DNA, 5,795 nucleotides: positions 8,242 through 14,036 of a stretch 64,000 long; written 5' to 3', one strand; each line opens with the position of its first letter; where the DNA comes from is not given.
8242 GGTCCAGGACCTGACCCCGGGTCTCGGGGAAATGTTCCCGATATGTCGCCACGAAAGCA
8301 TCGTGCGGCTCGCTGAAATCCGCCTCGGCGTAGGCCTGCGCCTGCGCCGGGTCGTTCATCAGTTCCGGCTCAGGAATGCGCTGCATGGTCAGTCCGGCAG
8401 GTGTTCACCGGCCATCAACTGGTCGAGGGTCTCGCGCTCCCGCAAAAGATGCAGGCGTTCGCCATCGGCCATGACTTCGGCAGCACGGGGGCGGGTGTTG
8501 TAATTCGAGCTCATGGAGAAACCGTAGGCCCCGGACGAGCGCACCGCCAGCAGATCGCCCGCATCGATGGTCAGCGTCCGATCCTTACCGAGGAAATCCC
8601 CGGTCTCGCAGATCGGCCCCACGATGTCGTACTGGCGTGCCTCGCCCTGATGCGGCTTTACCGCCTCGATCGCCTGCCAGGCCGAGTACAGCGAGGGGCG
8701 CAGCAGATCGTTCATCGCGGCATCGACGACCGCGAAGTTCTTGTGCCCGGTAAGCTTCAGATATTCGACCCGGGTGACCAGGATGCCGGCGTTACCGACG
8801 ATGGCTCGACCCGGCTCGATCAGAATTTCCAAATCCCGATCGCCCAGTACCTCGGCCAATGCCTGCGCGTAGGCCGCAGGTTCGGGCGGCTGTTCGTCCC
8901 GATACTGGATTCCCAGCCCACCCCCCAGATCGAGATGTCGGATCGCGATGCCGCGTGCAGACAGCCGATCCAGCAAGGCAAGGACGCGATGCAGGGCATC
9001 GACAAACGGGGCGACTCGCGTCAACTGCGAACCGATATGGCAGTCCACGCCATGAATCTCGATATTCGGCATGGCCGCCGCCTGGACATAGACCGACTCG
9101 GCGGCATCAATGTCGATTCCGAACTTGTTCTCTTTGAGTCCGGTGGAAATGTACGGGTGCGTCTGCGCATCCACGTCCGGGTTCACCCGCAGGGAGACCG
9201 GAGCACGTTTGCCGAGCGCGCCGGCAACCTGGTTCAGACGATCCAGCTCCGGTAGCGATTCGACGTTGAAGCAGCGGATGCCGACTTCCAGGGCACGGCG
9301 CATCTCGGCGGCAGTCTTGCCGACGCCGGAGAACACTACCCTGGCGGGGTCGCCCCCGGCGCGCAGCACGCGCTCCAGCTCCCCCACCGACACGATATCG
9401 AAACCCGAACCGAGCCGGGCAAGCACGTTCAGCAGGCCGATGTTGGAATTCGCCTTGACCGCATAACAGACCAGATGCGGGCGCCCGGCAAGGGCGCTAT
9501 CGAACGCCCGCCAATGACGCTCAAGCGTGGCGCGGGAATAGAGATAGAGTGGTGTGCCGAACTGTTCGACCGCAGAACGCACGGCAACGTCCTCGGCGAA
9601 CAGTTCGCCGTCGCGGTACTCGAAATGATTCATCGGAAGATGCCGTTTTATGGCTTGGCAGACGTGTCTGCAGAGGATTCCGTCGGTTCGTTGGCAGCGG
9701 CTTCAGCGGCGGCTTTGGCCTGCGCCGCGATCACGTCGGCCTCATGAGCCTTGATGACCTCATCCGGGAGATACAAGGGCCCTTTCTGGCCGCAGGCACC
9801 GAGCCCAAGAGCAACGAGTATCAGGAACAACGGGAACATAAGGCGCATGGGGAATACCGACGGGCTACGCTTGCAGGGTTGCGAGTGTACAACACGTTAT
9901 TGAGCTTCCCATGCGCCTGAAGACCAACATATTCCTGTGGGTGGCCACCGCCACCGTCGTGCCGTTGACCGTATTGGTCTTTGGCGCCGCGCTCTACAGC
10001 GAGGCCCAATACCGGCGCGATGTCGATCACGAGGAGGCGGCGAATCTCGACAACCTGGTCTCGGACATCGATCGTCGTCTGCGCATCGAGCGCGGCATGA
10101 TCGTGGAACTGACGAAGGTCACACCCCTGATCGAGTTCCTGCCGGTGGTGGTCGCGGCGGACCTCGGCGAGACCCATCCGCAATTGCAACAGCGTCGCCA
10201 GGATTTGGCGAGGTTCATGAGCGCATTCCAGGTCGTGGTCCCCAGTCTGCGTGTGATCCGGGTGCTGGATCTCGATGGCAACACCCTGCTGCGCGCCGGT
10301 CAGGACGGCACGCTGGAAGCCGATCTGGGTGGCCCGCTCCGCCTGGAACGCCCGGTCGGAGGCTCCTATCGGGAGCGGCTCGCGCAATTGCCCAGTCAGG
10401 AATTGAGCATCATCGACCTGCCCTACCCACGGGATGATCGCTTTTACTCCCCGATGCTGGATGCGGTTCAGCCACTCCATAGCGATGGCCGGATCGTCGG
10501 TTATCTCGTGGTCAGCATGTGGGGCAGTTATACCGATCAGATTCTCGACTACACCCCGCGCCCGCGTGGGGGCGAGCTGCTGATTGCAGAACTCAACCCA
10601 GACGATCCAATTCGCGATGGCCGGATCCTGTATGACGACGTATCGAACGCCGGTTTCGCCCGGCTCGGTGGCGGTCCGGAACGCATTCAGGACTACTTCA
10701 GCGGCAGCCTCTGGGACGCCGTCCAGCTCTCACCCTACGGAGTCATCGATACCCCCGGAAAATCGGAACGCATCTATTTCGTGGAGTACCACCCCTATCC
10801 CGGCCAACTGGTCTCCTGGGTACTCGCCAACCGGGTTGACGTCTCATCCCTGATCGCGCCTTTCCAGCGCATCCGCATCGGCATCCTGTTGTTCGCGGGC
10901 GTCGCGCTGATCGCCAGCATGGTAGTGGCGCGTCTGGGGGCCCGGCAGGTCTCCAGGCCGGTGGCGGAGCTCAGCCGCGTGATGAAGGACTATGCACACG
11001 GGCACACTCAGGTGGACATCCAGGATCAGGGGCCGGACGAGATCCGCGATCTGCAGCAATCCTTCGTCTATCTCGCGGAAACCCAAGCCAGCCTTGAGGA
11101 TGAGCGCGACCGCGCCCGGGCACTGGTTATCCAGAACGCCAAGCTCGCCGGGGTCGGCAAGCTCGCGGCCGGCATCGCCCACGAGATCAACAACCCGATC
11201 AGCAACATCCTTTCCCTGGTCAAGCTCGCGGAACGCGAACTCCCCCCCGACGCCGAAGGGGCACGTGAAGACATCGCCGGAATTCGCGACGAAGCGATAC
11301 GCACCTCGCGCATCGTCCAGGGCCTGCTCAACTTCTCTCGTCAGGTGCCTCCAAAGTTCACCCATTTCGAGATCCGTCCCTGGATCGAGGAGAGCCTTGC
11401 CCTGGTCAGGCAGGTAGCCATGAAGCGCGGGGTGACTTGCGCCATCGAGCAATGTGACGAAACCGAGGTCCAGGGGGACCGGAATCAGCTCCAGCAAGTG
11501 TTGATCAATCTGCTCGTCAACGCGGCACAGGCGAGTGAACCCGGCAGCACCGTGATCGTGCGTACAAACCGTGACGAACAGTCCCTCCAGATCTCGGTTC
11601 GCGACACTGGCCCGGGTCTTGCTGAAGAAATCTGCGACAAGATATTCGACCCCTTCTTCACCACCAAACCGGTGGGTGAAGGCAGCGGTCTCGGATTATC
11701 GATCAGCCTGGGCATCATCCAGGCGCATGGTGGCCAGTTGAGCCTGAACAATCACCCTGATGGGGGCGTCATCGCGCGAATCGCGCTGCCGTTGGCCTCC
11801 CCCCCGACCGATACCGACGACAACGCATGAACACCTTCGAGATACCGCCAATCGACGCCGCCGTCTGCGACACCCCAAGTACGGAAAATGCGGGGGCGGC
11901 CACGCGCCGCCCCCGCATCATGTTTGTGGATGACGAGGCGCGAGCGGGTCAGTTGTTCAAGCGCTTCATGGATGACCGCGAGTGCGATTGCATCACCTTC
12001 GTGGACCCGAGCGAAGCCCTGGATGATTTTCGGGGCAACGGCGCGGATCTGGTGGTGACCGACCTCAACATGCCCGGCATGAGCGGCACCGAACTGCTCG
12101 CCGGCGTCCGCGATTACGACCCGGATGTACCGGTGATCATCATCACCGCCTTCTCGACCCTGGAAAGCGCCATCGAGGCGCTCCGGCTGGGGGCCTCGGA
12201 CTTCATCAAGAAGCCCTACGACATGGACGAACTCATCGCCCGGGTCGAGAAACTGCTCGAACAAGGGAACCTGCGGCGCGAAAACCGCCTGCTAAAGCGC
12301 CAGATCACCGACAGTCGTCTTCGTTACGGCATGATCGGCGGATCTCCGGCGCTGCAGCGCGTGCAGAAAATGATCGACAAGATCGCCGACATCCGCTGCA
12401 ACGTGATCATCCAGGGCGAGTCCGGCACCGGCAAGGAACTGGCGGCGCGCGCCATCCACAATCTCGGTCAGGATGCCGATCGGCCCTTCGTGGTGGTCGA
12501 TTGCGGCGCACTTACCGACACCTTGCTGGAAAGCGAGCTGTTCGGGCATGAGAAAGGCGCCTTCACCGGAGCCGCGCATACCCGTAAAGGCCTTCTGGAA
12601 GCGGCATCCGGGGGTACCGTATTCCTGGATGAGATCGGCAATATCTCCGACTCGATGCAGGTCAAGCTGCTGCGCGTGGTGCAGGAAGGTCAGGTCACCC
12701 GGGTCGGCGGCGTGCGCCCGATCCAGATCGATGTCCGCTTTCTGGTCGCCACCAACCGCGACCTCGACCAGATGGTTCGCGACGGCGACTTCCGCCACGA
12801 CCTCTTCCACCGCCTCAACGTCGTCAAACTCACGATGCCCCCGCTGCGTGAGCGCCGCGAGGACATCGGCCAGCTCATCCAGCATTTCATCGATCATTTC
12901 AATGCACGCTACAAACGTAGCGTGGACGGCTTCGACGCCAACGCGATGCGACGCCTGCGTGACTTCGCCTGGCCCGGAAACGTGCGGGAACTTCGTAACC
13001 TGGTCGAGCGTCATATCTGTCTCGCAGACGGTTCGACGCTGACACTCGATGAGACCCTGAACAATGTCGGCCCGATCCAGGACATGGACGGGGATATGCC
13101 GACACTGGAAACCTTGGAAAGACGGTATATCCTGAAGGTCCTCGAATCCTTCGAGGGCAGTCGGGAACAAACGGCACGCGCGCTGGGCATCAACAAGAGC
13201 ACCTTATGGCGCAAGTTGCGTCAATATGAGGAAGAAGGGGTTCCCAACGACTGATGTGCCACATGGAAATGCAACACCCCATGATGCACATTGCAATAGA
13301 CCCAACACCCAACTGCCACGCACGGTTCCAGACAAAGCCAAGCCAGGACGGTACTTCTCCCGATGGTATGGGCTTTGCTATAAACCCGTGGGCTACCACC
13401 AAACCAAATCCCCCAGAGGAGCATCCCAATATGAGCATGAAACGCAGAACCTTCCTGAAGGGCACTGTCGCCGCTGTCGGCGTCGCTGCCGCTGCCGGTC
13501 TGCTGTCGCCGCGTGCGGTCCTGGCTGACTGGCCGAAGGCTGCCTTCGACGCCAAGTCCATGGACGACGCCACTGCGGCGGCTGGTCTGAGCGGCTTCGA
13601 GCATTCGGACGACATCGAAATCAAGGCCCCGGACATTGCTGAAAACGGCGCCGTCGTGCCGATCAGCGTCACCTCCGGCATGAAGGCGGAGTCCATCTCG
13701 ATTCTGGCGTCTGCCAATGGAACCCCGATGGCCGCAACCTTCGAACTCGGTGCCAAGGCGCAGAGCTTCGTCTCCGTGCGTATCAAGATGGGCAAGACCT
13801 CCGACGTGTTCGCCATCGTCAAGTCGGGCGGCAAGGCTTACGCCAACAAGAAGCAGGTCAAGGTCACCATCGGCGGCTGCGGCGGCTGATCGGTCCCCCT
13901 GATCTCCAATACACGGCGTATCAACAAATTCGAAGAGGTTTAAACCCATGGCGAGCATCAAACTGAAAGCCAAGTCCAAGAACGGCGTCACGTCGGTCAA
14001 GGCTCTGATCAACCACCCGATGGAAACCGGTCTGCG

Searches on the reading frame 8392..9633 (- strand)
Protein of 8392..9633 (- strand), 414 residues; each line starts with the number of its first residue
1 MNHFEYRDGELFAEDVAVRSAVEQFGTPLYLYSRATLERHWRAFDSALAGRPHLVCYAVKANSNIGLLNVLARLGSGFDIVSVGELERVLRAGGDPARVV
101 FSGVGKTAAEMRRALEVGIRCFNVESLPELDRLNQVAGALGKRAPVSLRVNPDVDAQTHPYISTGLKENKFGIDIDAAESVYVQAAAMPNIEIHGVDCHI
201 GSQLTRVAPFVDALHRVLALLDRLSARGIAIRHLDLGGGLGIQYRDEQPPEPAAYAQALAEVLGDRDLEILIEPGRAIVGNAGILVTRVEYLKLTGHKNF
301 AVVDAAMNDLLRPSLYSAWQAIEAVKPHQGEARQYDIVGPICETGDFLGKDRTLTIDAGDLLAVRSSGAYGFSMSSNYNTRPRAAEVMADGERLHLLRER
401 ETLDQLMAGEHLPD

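Call 72: search_protein_families(library=pfam, proteins=[window:8392-9633:-], max_evalue=0.0001)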
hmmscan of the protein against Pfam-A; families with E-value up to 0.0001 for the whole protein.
window:8392-9633:- (414 aa): 3 families
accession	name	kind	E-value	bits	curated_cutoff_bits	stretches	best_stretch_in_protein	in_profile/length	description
PF02784.22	Orn_Arg_deC_N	-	7e-74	248.7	23.4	1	35-280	2-247/247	Pyridoxal-dependent decarboxylase, pyridoxal binding domain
PF00278.28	Orn_DAP_Arg_deC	-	2.9e-26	92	23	1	91-368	5-95/95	Pyridoxal-dependent decarboxylase, C-terminal sheet domain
PF01168.26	Ala_racemase_N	-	1.6e-08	34.9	24.1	1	35-234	4-191/220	Alanine racemase, N-terminal domain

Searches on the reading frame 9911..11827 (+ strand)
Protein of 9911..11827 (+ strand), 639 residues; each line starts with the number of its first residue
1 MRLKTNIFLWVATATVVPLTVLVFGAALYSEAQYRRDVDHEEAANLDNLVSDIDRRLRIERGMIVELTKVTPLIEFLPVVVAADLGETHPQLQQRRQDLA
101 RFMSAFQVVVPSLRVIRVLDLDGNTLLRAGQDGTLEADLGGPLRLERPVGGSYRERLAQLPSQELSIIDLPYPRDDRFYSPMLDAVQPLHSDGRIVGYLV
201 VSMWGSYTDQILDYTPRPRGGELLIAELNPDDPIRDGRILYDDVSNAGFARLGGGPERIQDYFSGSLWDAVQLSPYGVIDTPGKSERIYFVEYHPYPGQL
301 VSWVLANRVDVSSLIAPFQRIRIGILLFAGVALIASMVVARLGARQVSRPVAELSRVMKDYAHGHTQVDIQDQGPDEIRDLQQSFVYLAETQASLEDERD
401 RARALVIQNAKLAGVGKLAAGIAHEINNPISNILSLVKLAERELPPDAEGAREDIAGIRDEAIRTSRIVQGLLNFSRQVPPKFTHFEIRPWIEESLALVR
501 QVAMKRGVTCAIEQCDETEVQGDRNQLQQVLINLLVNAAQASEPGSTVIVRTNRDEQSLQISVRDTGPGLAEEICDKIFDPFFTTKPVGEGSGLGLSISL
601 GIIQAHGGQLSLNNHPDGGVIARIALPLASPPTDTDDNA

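Call 72: search_protein_families(library=pfam, proteins=[window:9911-11827:+], max_evalue=0.0001)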
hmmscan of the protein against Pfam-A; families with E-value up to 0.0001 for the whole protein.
window:9911-11827:+ (639 aa): 3 families
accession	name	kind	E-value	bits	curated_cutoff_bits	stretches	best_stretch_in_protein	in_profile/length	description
PF02518.31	HATPase_c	-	1.9e-24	86.7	26.4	1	522-629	1-110/111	Histidine kinase-, DNA gyrase B-, and HSP90-like ATPase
PF00512.31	HisKA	-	1.6e-11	44.5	26.9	1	416-477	3-62/66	His Kinase A (phospho-acceptor) domain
PF00672.30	HAMP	-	9.5e-09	35.9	25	1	344-390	3-49/53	HAMP domain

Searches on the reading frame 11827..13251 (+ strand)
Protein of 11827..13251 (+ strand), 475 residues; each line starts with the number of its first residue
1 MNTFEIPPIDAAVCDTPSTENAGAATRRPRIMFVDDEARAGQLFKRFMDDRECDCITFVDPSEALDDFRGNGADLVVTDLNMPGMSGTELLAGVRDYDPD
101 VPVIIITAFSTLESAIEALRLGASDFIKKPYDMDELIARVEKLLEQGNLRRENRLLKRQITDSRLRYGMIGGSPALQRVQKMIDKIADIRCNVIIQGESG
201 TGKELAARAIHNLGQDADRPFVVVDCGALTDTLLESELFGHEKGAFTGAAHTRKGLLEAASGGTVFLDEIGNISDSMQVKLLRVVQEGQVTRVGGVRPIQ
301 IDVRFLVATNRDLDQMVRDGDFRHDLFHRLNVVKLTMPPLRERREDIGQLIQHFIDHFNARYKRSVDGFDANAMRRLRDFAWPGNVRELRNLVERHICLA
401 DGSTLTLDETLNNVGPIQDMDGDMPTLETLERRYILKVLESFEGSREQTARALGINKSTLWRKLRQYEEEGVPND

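Call 72: search_protein_families(library=pfam, proteins=[window:11827-13251:+], max_evalue=0.0001)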
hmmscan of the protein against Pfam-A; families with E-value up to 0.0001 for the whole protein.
window:11827-13251:+ (475 aa): 8 families
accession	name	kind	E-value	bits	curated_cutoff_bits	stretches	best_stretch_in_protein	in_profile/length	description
PF00158.32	Sigma54_activat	-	1e-66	224.2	20.2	1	169-335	1-167/168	Sigma-54 interaction domain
PF00072.30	Response_reg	-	4.9e-26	91.5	30.2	1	31-141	1-111/111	Response regulator receiver domain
PF25601.1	AAA_lid_14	-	1.6e-23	82.7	27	1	341-409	1-69/87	AAA+ ATPase lid domain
PF14532.12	Sigma54_activ_2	-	3.9e-20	72.9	25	1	170-340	1-138/138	Sigma-54 interaction domain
PF02954.25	HTH_8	-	8.1e-13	48.3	22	1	426-467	1-42/42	Bacterial regulatory protein, Fis family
PF07724.20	AAA_2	-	2.9e-08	34.3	27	1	192-309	5-122/166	AAA domain (Cdc48 subfamily)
PF07728.20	AAA_5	-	3.7e-07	30.7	22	1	192-310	1-122/139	AAA domain (dynein-related subfamily)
PF18024.7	HTH_50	-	9.6e-05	22.4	27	0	427-468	8-48/50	Helix-turn-helix domain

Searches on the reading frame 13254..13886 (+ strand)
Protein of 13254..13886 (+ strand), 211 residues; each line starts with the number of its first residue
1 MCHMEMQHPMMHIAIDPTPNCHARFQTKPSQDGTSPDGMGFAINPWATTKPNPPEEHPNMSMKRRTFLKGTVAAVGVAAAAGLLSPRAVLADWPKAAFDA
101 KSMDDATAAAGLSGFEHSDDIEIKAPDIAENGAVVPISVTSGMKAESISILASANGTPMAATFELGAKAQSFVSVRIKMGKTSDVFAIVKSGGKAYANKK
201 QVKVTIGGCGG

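Call 45: search_protein_families(library=pfam, proteins=[window:13254-13886:+], max_evalue=0.001)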
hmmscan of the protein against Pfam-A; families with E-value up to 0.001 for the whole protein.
window:13254-13886:+ (211 aa): 1 family
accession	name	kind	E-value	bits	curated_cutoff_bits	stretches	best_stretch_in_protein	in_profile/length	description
PF13501.12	SoxY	-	5.8e-30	104.2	28.4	1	116-209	11-112/112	Sulfur oxidation protein SoxY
